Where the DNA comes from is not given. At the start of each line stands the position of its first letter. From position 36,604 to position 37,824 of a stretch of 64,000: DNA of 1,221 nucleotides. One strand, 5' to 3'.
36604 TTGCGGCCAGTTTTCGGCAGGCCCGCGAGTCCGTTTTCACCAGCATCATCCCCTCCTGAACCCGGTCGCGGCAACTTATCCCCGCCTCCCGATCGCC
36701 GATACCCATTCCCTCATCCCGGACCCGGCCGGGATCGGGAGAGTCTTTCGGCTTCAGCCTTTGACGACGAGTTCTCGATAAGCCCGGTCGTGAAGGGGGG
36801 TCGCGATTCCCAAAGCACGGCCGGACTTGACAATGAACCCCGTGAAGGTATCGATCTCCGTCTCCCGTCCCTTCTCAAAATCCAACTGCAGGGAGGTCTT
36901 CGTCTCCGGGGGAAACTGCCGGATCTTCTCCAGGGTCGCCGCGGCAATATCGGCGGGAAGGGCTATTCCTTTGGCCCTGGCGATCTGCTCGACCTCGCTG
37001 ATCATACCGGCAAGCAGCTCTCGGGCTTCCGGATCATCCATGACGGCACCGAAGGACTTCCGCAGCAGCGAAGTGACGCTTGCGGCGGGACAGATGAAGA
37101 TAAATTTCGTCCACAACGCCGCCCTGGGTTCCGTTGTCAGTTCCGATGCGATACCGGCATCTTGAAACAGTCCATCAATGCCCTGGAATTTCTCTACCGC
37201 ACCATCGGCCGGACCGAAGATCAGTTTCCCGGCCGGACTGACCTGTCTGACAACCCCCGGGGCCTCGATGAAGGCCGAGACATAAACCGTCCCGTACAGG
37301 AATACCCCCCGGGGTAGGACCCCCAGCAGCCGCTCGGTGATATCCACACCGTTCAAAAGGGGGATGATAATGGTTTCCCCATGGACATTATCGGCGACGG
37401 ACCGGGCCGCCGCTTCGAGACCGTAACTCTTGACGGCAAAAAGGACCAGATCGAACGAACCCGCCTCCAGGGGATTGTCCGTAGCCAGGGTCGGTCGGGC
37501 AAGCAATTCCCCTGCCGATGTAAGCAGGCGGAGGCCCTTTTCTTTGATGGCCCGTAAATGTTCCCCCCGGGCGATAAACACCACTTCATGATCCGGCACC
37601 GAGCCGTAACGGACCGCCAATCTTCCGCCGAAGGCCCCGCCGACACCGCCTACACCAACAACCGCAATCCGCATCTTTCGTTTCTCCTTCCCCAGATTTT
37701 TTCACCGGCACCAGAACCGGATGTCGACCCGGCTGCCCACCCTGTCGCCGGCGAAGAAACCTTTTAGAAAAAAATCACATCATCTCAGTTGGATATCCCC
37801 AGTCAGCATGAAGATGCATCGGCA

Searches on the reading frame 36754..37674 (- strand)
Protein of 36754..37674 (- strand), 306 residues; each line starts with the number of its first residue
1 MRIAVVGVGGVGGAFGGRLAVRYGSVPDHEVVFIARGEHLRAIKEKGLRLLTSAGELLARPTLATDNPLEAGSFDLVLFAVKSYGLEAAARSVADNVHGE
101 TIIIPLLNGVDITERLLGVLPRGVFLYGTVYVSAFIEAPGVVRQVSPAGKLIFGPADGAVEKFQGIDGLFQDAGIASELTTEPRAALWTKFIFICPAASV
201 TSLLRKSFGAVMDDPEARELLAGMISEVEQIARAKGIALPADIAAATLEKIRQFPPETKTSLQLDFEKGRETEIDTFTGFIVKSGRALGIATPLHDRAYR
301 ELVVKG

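Call 13: search_protein_families(library=pfam, proteins=[window:36754-37674:-])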
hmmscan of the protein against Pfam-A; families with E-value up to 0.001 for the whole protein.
window:36754-37674:- (306 aa): 3 families
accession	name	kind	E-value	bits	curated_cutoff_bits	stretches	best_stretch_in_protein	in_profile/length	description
PF02558.23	ApbA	-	2.6e-31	108.7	22.2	1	3-157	1-149/150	Ketopantoate reductase PanE/ApbA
PF08546.17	ApbA_C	-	8.4e-28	97.7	22.7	1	185-301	4-120/125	Ketopantoate reductase PanE/ApbA C terminal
PF03807.23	F420_oxidored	-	0.00094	20.2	21.6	0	2-108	1-93/94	NADP oxidoreductase coenzyme F420-dependent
